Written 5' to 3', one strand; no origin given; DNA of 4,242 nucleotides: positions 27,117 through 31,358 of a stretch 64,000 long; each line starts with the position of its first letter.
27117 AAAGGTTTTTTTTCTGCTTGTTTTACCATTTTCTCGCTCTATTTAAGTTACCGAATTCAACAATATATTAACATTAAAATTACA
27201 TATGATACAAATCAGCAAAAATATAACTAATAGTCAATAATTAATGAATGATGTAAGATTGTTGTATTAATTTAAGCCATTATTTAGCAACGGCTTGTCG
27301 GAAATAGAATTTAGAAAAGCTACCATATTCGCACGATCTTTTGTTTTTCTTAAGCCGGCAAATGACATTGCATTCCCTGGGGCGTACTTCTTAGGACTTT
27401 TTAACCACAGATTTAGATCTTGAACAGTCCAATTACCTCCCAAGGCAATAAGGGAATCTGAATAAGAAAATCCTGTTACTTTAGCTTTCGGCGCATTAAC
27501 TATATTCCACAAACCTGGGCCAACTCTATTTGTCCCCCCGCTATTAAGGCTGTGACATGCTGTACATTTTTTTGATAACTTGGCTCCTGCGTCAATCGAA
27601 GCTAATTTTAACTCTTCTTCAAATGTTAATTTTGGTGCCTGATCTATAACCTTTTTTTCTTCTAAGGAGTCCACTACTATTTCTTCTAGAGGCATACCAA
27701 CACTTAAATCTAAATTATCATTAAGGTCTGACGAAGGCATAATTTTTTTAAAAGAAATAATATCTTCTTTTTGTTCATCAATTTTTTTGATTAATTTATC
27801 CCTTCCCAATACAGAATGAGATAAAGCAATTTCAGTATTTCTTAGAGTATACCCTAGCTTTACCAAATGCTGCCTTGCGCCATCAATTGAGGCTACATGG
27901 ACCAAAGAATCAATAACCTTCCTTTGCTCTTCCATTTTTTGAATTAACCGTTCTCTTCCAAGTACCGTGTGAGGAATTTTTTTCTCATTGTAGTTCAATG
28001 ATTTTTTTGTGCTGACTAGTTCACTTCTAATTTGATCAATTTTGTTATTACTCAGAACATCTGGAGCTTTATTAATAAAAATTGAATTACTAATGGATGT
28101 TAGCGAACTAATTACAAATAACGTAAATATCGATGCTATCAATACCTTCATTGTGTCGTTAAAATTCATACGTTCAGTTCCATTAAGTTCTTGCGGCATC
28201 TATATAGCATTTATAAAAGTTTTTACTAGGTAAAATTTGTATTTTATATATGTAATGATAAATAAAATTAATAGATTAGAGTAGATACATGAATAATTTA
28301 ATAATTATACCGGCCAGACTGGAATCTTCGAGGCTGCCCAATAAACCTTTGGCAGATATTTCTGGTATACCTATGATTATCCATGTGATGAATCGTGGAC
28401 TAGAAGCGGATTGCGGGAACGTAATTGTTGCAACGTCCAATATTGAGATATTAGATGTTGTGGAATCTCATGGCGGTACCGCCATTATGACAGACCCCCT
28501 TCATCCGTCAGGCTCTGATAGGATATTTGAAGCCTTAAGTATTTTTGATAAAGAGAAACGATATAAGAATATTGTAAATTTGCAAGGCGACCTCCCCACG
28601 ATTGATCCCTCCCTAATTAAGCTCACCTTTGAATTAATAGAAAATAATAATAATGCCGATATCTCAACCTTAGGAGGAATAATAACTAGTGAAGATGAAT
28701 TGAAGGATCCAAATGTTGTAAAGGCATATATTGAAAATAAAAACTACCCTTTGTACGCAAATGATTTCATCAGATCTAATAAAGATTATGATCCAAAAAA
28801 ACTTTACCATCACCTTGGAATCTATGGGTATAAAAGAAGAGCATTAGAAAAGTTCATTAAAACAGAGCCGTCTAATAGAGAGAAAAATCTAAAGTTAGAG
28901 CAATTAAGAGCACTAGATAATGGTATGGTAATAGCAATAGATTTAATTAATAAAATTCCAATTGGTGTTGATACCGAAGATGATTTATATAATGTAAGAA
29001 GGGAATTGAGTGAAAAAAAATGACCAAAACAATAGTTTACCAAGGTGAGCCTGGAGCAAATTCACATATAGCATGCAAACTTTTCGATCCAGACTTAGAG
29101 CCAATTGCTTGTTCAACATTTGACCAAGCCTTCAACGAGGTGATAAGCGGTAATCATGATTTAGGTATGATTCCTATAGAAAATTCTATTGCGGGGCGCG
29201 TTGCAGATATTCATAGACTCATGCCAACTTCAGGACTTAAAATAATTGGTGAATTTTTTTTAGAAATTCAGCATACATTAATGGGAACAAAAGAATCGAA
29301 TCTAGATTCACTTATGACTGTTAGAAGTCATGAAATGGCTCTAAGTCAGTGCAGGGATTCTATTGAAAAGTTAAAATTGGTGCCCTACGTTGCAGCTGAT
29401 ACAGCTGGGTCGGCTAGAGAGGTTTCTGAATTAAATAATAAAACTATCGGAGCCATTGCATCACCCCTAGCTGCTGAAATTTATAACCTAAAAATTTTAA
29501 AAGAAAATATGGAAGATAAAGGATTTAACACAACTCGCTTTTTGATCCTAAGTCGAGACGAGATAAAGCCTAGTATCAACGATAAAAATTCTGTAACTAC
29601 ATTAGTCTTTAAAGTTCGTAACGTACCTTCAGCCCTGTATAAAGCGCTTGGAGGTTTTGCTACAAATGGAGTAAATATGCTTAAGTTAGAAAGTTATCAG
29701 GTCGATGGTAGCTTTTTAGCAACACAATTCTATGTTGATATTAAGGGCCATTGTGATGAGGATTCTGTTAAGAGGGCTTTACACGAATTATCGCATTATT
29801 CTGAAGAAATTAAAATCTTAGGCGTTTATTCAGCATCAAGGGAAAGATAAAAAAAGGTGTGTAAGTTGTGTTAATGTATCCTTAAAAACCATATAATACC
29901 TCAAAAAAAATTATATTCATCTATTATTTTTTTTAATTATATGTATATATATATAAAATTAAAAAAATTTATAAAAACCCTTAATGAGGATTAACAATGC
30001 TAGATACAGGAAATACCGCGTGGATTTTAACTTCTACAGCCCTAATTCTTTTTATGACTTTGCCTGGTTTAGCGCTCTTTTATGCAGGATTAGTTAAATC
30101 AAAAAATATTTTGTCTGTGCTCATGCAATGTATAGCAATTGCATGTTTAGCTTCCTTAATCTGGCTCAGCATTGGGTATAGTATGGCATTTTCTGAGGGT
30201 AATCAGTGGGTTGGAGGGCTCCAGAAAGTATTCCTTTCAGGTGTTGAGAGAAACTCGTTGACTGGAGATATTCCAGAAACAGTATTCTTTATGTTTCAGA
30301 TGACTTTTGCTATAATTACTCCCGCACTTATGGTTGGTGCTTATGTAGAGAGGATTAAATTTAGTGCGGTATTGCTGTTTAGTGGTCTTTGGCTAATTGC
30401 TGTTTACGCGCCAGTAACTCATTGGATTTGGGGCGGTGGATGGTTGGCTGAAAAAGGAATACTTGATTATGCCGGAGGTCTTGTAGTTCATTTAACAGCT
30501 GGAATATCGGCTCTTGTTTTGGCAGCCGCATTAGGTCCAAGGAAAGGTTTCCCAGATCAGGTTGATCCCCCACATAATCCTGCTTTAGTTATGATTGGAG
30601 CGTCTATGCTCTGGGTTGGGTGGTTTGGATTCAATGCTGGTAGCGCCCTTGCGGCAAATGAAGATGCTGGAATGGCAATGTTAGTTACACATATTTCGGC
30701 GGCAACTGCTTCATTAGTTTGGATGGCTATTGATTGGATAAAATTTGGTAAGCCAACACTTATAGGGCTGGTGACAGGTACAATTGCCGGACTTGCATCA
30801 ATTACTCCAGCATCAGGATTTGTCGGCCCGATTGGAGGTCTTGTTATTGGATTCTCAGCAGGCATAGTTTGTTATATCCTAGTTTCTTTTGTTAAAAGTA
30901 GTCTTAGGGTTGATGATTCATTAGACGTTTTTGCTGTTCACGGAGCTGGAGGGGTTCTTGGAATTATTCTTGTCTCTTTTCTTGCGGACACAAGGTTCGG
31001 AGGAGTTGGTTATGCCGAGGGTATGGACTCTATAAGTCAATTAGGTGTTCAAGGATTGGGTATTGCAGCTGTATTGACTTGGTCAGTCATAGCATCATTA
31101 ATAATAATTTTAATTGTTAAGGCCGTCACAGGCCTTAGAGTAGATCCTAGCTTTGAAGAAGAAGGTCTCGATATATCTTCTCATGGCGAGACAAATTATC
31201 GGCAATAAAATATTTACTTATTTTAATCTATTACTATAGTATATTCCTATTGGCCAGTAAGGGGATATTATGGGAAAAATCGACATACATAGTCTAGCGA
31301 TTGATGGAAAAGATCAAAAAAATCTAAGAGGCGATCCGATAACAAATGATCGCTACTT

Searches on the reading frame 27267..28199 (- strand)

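Call 9: search_protein_families(library=pfam, proteins=[window:27267-28199:-], max_evalue=0.0001)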
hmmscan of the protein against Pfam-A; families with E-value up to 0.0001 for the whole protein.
window:27267-28199:- (310 aa): 1 family
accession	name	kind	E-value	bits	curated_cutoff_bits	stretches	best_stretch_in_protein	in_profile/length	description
PF00034.26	Cytochrom_C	-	8.9e-07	30.6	21.3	1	203-299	2-89/90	Cytochrome c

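Call 33: search_protein_families(library=ncbifam, proteins=[window:27267-28199:-], max_evalue=1e-10)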
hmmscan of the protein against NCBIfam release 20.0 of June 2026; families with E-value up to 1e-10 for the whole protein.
window:27267-28199:- (310 aa): 1 family
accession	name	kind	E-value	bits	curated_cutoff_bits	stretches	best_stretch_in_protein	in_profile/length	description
NF043008.1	Cyt550_Brdyrhiz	equivalog_domain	1.9e-14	53.9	240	1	202-299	27-124/131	cytochrome c-550 CycA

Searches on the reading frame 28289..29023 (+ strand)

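Call 9: search_protein_families(library=pfam, proteins=[window:28289-29023:+], max_evalue=0.0001)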
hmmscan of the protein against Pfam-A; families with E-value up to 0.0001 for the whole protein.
window:28289-29023:+ (244 aa): 2 families
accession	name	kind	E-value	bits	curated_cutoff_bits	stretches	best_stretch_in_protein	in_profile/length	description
PF02348.25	CTP_transf_3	-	2.6e-43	148.8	22.6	1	5-213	2-215/217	Cytidylyltransferase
PF12804.13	NTP_transf_3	-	6.8e-07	30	27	1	15-121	11-115/160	MobA-like NTP transferase domain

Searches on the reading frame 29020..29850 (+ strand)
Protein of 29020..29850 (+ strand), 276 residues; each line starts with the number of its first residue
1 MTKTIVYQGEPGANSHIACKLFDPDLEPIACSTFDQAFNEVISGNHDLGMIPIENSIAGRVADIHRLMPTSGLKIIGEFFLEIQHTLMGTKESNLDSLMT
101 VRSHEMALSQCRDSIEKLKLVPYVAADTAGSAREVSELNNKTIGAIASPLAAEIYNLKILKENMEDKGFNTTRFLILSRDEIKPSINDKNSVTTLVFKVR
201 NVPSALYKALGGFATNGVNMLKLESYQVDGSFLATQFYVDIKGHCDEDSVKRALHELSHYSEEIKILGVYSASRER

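Call 9: search_protein_families(library=pfam, proteins=[window:29020-29850:+], max_evalue=0.0001)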
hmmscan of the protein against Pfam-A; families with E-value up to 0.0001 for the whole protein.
window:29020-29850:+ (276 aa): 1 family
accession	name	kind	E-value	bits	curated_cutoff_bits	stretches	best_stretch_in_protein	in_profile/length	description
PF00800.23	PDT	-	9.9e-52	175.8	25.2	1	5-181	1-180/181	Prephenate dehydratase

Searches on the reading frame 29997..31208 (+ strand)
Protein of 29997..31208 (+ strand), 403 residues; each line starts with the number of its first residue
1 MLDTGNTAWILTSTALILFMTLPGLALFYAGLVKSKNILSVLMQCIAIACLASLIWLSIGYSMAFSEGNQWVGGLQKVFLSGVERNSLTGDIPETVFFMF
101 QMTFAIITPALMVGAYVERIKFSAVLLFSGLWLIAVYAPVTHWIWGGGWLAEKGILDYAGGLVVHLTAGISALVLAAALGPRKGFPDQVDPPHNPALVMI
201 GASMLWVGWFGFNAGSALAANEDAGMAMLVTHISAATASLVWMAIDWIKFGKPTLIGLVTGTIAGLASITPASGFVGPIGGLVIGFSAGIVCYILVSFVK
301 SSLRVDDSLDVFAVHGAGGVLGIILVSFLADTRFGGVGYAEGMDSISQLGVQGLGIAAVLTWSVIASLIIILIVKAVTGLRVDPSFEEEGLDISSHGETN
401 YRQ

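Call 9: search_protein_families(library=pfam, proteins=[window:29997-31208:+], max_evalue=0.0001)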
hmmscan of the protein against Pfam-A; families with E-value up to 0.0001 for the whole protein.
window:29997-31208:+ (403 aa): 1 family
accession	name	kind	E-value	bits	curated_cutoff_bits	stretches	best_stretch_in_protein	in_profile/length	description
PF00909.26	Ammonium_transp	-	1.4e-116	390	23.2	1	8-401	1-399/399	Ammonium Transporter Family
